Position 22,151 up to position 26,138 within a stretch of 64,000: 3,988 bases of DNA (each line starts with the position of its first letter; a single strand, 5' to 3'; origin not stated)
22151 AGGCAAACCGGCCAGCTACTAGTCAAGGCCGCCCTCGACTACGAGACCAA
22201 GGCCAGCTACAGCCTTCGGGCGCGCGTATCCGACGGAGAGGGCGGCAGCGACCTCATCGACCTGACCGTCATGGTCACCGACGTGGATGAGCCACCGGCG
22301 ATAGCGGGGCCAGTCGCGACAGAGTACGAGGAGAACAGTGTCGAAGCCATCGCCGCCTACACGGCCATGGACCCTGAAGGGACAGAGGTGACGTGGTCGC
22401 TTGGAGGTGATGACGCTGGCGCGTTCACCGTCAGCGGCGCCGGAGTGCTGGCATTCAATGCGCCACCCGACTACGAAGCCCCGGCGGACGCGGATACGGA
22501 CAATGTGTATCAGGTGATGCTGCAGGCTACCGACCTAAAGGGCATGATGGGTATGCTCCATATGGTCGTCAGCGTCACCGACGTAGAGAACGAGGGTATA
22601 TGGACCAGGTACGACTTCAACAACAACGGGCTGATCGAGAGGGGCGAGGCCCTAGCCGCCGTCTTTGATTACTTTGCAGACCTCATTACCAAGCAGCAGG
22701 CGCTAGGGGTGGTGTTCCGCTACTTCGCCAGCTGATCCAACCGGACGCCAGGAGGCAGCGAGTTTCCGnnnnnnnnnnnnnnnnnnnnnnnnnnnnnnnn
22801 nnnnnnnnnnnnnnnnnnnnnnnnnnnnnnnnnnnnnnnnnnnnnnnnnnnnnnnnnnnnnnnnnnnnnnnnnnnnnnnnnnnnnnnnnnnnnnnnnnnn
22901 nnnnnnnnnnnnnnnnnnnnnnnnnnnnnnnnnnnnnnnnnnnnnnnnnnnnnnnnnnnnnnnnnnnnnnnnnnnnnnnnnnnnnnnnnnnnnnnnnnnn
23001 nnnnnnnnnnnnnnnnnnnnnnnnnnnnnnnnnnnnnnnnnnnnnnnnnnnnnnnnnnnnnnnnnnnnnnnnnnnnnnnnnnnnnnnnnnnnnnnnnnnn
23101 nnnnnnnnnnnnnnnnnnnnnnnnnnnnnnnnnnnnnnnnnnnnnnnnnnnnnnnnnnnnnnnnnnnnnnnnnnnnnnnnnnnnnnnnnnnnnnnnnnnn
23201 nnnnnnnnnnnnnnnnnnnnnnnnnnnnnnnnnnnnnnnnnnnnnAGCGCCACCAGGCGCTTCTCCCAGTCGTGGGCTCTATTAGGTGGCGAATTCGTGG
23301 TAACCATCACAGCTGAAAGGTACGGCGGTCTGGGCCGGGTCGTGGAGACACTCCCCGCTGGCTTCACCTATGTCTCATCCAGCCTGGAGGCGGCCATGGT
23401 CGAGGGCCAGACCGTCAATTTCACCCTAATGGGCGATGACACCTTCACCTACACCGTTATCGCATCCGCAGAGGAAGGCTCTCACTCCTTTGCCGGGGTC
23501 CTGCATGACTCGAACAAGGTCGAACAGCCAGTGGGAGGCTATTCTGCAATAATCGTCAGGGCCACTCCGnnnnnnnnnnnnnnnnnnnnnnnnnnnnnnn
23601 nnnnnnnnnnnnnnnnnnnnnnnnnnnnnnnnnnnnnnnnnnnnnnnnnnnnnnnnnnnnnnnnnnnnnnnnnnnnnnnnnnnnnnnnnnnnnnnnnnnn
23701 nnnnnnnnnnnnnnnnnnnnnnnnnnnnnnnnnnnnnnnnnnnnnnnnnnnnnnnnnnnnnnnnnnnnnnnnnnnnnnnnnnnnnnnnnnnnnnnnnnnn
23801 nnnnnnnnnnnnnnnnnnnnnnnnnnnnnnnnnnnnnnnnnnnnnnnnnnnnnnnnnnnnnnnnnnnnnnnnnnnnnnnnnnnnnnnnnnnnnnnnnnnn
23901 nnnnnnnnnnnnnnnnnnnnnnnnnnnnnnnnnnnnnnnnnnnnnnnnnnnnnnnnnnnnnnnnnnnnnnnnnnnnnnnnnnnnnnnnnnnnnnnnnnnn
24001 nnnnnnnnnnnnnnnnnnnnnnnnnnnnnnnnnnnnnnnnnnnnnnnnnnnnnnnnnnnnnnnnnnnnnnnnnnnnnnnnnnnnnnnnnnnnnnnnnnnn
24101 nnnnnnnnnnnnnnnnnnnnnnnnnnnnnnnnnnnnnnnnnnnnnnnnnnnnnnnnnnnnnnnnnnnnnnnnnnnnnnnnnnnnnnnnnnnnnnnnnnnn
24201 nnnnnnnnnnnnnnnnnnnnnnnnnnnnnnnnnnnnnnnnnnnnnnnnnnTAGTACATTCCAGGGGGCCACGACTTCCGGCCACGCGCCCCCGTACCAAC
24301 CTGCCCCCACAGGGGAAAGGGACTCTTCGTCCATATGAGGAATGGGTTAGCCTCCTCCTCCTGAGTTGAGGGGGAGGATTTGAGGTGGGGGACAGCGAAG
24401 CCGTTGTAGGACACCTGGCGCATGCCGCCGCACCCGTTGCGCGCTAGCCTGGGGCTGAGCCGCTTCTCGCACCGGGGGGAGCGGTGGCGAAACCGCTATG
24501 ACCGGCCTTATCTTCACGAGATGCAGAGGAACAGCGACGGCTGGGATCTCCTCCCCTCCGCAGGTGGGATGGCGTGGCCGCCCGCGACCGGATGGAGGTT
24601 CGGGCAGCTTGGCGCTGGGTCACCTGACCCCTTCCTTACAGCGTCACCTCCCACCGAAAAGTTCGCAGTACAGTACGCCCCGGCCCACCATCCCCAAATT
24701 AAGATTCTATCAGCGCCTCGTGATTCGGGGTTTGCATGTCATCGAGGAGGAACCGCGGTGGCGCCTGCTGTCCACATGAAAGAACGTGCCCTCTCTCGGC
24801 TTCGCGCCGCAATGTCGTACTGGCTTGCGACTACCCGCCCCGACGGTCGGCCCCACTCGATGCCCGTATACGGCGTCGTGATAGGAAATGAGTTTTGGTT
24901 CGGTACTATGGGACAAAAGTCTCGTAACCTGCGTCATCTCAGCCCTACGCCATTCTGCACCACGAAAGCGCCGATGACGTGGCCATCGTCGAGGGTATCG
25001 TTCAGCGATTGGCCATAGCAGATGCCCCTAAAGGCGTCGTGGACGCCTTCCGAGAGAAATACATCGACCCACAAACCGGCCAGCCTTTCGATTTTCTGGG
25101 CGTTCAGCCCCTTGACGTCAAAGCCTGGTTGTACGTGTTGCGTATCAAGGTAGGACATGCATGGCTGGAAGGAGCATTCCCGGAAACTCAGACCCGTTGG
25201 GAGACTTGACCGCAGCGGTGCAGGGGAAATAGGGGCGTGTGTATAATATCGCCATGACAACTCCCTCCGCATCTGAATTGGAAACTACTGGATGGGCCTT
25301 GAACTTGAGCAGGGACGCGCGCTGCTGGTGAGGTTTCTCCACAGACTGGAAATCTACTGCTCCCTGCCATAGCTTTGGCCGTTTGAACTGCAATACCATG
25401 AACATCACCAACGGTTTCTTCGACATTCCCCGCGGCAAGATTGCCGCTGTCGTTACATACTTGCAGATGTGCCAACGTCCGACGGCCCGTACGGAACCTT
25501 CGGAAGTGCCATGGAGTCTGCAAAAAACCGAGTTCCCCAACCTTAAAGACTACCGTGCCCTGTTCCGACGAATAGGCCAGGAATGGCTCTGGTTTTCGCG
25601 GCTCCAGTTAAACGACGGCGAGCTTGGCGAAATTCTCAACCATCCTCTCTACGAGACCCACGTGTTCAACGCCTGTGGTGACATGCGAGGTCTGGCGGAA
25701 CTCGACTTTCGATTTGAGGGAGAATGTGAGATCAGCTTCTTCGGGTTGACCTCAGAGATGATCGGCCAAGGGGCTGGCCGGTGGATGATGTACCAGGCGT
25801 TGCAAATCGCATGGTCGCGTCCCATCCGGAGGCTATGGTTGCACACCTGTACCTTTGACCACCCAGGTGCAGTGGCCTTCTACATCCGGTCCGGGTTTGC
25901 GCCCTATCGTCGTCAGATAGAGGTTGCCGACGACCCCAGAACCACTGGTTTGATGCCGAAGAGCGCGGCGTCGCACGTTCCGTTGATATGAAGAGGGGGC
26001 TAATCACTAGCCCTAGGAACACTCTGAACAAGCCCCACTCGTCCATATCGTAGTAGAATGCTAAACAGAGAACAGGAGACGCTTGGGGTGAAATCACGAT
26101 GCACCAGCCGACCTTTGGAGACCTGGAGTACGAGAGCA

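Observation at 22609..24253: Hypothesis: dockerin-like tail of giant protein 2 docks onto the downstream membrane-anchored triple-domain protein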

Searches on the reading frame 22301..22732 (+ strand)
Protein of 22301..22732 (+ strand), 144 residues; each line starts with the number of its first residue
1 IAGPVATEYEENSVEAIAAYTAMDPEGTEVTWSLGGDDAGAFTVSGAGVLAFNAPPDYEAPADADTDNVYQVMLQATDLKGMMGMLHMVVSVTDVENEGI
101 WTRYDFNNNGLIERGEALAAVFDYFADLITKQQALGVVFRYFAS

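Call 8: search_protein_families(library=pfam, proteins=[window:22301-22732:+], max_evalue=1)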
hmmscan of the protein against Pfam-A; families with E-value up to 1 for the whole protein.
window:22301-22732:+ (144 aa): 0 families

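Call 9: search_protein_families(library=ncbifam, proteins=[window:22301-22732:+], max_evalue=1)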
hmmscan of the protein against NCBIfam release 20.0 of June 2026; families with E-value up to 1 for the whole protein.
window:22301-22732:+ (144 aa): 0 families

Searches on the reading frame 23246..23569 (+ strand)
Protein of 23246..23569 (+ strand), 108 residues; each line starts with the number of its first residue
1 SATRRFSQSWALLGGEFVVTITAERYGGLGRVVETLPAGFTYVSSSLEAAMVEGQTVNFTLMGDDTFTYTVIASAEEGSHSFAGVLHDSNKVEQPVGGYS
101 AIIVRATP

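Call 36: find_related_loci(query=A3, collection=genome_contigs, flank=6000)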
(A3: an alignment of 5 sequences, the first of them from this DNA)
Query A3 (108 aa) in genome_contigs; peptide patterns used: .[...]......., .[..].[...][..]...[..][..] (x = any residue, [..] = any of these).
250 stretches matched a pattern; 79 encode a relative of the query (tblastn E <= 1e-3); 76 distinct loci.
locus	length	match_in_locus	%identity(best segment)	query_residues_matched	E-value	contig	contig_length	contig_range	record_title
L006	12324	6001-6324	100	1-108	8e-71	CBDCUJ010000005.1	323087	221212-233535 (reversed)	MAG: Dehalococcoidia bacterium isolate 29918375-b316-4374-90ff-90775800fcb1 genome assembly, contig: contig_5, whole gen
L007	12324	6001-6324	95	1-108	3e-67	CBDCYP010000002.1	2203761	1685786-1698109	MAG: Dehalococcoidia bacterium isolate 06e8d7b6-4dd8-4511-a8b9-2df4b96a342a genome assembly, contig: contig_2, whole gen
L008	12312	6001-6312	94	2-105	1e-61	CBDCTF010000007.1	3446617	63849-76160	MAG: Dehalococcoidia bacterium isolate ada03605-a97e-4eba-91b8-038d664804f6 genome assembly, contig: contig_6, whole gen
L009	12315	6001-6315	76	1-104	3e-47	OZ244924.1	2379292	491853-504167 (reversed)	MAG: Dehalococcoidia bacterium isolate e5f2f67f-80f5-4dea-8d85-3d806a77b3c6 genome assembly, chromosome: 1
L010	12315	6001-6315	76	1-104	3e-47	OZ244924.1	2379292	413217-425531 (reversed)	MAG: Dehalococcoidia bacterium isolate e5f2f67f-80f5-4dea-8d85-3d806a77b3c6 genome assembly, chromosome: 1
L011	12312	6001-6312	75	1-104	5e-46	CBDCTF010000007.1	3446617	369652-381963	MAG: Dehalococcoidia bacterium isolate ada03605-a97e-4eba-91b8-038d664804f6 genome assembly, contig: contig_6, whole gen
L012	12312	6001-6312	75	1-104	5e-46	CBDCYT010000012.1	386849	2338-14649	MAG: Dehalococcoidia bacterium isolate b3e3ad07-64b9-47c7-ad82-6c21615a0932 genome assembly, contig: contig_12, whole ge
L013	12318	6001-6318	73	1-105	8e-46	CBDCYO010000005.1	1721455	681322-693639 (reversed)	MAG: Dehalococcoidia bacterium isolate 63611516-fa43-4063-b574-94f25a32ee57 genome assembly, contig: chromosome_2, whole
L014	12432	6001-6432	69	1-105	1e-43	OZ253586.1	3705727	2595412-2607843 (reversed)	MAG: Dehalococcoidia bacterium isolate d3159264-bc79-429f-a3e1-480caf473a69 genome assembly, chromosome: 1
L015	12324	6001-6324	59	1-106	2e-33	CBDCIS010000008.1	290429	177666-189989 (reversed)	MAG: Dehalococcoidia bacterium isolate 8e13df92-f4f3-4e34-85da-b913360e8956 genome assembly, contig: contig_8, whole gen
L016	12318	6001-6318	60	1-104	3e-33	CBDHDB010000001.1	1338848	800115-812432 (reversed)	MAG: Dehalococcoidia bacterium isolate 822cf7f2-f088-4de1-b96c-ebc5a35fe4d4 genome assembly, contig: contig_1, whole gen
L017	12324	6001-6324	57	1-106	7e-33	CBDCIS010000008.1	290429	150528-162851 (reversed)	MAG: Dehalococcoidia bacterium isolate 8e13df92-f4f3-4e34-85da-b913360e8956 genome assembly, contig: contig_8, whole gen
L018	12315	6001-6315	60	2-104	4e-32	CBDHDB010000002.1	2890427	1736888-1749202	MAG: Dehalococcoidia bacterium isolate 822cf7f2-f088-4de1-b96c-ebc5a35fe4d4 genome assembly, contig: contig_2, whole gen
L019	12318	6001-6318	57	1-104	3e-31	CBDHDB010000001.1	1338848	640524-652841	MAG: Dehalococcoidia bacterium isolate 822cf7f2-f088-4de1-b96c-ebc5a35fe4d4 genome assembly, contig: contig_1, whole gen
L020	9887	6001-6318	56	1-104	1e-30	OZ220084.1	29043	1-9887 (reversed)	MAG: Dehalococcoidia bacterium isolate 04bbb1fd-b304-46d8-a6aa-ea4a1f3e4c6b genome assembly, chromosome: 29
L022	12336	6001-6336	56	1-108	3e-30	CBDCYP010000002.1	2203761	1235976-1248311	MAG: Dehalococcoidia bacterium isolate 06e8d7b6-4dd8-4511-a8b9-2df4b96a342a genome assembly, contig: contig_2, whole gen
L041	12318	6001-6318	47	1-104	1e-25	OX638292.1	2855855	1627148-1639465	MAG: uncultured Dehalococcoidia bacterium isolate 695a8b18-9d85-47ae-89af-9793d4c73328 genome assembly, chromosome: 1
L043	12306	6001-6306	51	1-98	1e-23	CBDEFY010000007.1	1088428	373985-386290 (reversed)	MAG: Dehalococcoidia bacterium isolate b072644e-70d4-4043-a6cf-a40efd764d31 genome assembly, contig: contig_7, whole gen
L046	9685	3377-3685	46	4-104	1e-22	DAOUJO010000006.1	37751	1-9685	MAG TPA_asm: Dehalococcoidia bacterium isolate S34_268 k113_63477, whole genome shotgun sequence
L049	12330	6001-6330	46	2-108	6e-22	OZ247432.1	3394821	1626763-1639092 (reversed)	MAG: Dehalococcoidia bacterium isolate 9f0a9a3c-fef9-4240-ab4a-9ab2d70ca0d2 genome assembly, chromosome: 1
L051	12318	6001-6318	44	1-104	3e-21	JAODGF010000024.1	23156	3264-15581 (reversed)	MAG: Methanosarcinales archaeon isolate Barite_M3_B26-AMOR_1a CH2_P1_17ROV21_contig_3512, whole genome shotgun sequence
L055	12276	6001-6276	47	1-88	2e-18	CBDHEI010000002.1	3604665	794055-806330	MAG: Dehalococcoidia bacterium isolate 8c643066-d586-4031-88eb-ae6791ed655d genome assembly, contig: contig_2, whole gen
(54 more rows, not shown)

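Call 49: search_solved_structures(query=A2, max_evalue=10, show_alignments=3)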
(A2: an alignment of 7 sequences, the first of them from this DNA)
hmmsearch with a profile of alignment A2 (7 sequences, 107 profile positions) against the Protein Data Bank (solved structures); distinct sequences matched with E-value up to 10: 1.
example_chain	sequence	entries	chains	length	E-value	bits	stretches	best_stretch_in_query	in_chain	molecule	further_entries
6nyp_E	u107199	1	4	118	0.039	17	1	34-96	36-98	UL144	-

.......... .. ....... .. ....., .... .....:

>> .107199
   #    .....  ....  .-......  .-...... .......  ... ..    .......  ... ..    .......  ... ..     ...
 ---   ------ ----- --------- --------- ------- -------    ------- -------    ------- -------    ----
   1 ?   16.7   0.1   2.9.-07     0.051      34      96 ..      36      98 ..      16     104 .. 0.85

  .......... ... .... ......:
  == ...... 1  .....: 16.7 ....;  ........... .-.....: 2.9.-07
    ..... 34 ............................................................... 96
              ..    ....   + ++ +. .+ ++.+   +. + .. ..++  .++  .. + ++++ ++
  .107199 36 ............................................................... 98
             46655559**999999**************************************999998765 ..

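Call 71: search_protein_families(library=ncbifam, proteins=[L051:5551-6831:+, L043:7584-9353:+], max_evalue=1)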
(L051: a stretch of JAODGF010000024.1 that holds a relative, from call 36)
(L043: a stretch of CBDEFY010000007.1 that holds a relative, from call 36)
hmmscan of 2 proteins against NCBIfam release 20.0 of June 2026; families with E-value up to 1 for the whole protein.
L051:5551-6831:+ (427 aa): 5 families
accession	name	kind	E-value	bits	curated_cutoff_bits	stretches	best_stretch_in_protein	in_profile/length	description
NF041895.1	choice_anch_V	domain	0.00075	19.6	42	2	189-244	78-136/150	choice-of-anchor V domain-containing protein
NF041584.1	MqnP_SCO4491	exception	0.0078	16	420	1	285-370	50-135/285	menaquinone biosynthesis prenyltransferase MqnP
NF009526.0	PRK12888.1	equivalog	0.033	13.6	364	1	286-363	63-135/301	4-hydroxybenzoate octaprenyltransferase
NF037973.1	metallo_SslE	exception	0.035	11.4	3000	1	364-394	48-78/1519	lipoprotein metalloprotease SslE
NF008082.0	PRK10819.1-3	equivalog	0.22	11.3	265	1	349-399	47-93/242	TonB system transport protein TonB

L043:7584-9353:+ (590 aa): 10 families
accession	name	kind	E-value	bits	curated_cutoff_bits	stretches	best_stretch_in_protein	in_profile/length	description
NF046116.1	adhesin_Lcl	equivalog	7.9e-07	28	500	1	507-558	84-135/431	collagen-like adhesin Lcl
NF033924.1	T3SS_LcrQ_reg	equivalog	3.7e-06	27.1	125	0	81-107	12-38/110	type III secretion system exported negative regulator LcrQ/YscM1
NF038329.2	gly_rich_SclB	equivalog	1.7e-05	24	325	1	507-558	135-186/442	LPXTG-anchored collagen-like adhesin Scl2/SclB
NF038330.1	adhesin_SclA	exception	0.00049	19.8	400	1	505-558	193-249/405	LPXTG-anchored collagen-like adhesin Scl1/SclA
NF011169.0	PRK14571.1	equivalog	0.001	18.5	404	0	75-139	171-233/300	D-alanyl-alanine synthetase A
NF010576.0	PRK13969.1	equivalog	0.017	14.1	556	0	246-280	120-154/335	proline racemase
TIGR00008.1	infA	equivalog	0.034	14.1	61.15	0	93-124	9-40/69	translation initiation factor IF-1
NF053605.1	PyTRAM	equivalog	0.06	13.1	85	0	72-95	1-25/56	TRAM domain-containing RNA chaperone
NF052261.1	Asp_endo_RimB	equivalog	0.085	12.7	200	0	392-413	105-126/148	retropepsin-like aspartic endopeptidase RimB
NF009386.0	PRK12745.1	equivalog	0.42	9.6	250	0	211-247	217-253/259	3-ketoacyl-ACP reductase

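Call 85: search_protein_families(library=pfam, proteins=[L051:2338-4044:+, L022:3-4688:+, L016:3-2387:+, L041:6765-9725:+, L046:4628-8425:+, L049:2920-6750:+, L043:511-5772:+, L055:1366-5436:+], max_evalue=0.00001)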
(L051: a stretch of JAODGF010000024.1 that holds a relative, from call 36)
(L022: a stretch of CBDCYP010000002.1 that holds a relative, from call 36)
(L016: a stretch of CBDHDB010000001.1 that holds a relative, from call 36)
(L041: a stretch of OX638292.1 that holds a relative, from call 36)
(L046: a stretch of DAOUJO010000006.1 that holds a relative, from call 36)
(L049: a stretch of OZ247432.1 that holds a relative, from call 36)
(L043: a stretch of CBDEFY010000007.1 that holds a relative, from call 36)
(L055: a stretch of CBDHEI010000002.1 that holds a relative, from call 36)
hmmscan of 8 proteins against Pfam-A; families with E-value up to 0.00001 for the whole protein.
L051:2338-4044:+ (569 aa): 1 family
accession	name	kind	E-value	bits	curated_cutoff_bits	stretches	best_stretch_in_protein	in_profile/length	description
PF00496.27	SBP_bac_5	-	1.2e-75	255.4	32.4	1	84-433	2-351/368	Bacterial extracellular solute-binding proteins, family 5 Middle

L022:3-4688:+ (1562 aa): 4 families
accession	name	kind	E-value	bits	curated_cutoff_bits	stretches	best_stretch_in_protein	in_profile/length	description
PF00028.23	Cadherin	-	9.2e-54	180.3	28.8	4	985-1078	2-91/93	Cadherin domain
PF25374.1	Cadherin_FAT4_N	-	3.2e-07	31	35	0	982-1046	3-59/85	FAT4-like, N-terminal cadherin-like domain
PF23592.1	Cadherin_CELSR2_9th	-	1.1e-06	29.1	36.8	0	336-384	21-68/100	CELSR2-like, ninth cadherin domain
PF17963.7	Big_9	-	1.5e-06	29.4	23.6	0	1302-1398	1-89/89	Bacterial Ig domain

L016:3-2387:+ (795 aa): 7 families
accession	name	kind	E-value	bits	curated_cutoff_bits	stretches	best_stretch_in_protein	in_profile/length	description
PF00028.23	Cadherin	-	5.2e-33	113.8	28.8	3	251-341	4-92/93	Cadherin domain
PF00041.27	fn3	-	4.8e-26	91.2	25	2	33-111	1-81/84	Fibronectin type III domain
PF25374.1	Cadherin_FAT4_N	-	2.2e-09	37.9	35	0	250-314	7-67/85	FAT4-like, N-terminal cadherin-like domain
PF21605.3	CRLF2-like_D2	-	6.3e-08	33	27.3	0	32-104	1-75/94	Cytokine receptor-like factor 2-like, D2 domain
PF25059.1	FN3_DSCAM-DSCAML_C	-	1.1e-07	32.5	39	0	51-108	13-74/89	DSCAM/DSCAML C-terminal Fn3-like domain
PF23592.1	Cadherin_CELSR2_9th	-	4.5e-07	30.4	36.8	0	259-322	26-90/100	CELSR2-like, ninth cadherin domain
PF16656.11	Pur_ac_phosph_N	-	7e-06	27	30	0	46-107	36-88/93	Purple acid Phosphatase, N-terminal domain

L041:6765-9725:+ (987 aa): 1 family
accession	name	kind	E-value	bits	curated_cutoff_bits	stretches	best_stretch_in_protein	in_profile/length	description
PF01326.24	PPDK_N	-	1e-23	84.6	27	1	466-788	4-309/328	Pyruvate phosphate dikinase, AMP/ATP-binding domain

L046:4628-8425:+ (1266 aa): 6 families
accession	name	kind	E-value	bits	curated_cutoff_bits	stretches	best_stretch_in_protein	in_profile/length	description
PF00082.27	Peptidase_S8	-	4e-27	95.7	21.8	2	481-613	146-288/288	Subtilase family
PF00560.39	LRR_1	-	8.5e-14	49.2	20.6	0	1067-1089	1-23/23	Leucine Rich Repeat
PF13855.12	LRR_8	-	2.3e-13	50.1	27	1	1045-1102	4-61/61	Leucine rich repeat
PF19078.6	Big_12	-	5.3e-12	46.3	27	1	1128-1211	5-93/102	Bacterial Ig-like domain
PF12799.13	LRR_4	-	6.1e-09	36.3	27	0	1067-1103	2-37/44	Leucine Rich repeats (2 copies)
PF08450.18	SGL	-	2.7e-07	30.9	26.3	0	653-725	136-212/246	SMP-30/Gluconolactonase/LRE-like region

L049:2920-6750:+ (1277 aa): 11 families
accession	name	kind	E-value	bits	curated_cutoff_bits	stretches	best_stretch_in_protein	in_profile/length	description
PF00560.39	LRR_1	-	4.2e-84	258.6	20.6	0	276-297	2-23/23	Leucine Rich Repeat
PF13855.12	LRR_8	-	2e-63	210.5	27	7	787-846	2-61/61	Leucine rich repeat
PF12799.13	LRR_4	-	4e-57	189.4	27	2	179-214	2-36/44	Leucine Rich repeats (2 copies)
PF23598.1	LRR_14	-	7.8e-55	186.5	40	7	733-843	42-148/353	Leucine-rich repeat region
PF19078.6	Big_12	-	1.5e-11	44.8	27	1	1135-1221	3-88/102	Bacterial Ig-like domain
PF25019.1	LRR_R13L1-DRL21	-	1.6e-11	44.6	27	0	344-401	70-124/127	R13L1/DRL21 LRRs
PF00041.27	fn3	-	9.1e-10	39.1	25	1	934-1017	12-79/84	Fibronectin type III domain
PF24141.1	LRR_ComC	-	2.5e-08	34.4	27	0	285-363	203-273/288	EGF-like domain-containing protein ComC LRR domain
PF23211.1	LRR_LRWD1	-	5.4e-07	29.9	28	0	851-895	35-77/190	Leucine-rich repeat and WD repeat-containing protein 1, LRR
PF24758.1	LRR_At5g56370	-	2.7e-06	27.7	27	0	617-677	10-72/227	FBD-associated F-box protein At5g56370, LRR repeats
PF13516.12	LRR_6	-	8.5e-06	25.9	23.4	0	668-680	5-17/24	Leucine Rich repeat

L043:511-5772:+ (1754 aa): 2 families
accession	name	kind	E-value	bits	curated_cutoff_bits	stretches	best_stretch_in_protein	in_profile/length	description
PF00028.23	Cadherin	-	2e-57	192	28.8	3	1527-1610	4-93/93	Cadherin domain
PF08329.16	ChitinaseA_N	-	7.2e-07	29.4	21.2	0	1566-1613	64-111/133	Chitinase A, N-terminal domain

L055:1366-5436:+ (1357 aa): 3 families
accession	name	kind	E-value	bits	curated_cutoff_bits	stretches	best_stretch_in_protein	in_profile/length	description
PF00028.23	Cadherin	-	1e-43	148.1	28.8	1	661-739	4-83/93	Cadherin domain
PF18981.6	InlK_D3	-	7.6e-08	32.8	25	0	384-414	42-73/75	Internalin K domain (D3/D4)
PF16709.11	SCAB-Ig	-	9.3e-07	29.3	27.6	0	233-261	43-71/98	Ig domain of plant-specific actin-binding protein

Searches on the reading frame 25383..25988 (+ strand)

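Call 96: search_protein_families(library=pfam, proteins=[window:25383-25988:+], max_evalue=0.0001)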
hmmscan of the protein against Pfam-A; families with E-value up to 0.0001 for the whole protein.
window:25383-25988:+ (202 aa): 1 family
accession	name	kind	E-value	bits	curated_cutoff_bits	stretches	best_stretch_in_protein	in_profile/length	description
PF00583.31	Acetyltransf_1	-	2.3e-07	31.6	20.7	1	99-172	42-116/116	Acetyltransferase (GNAT) family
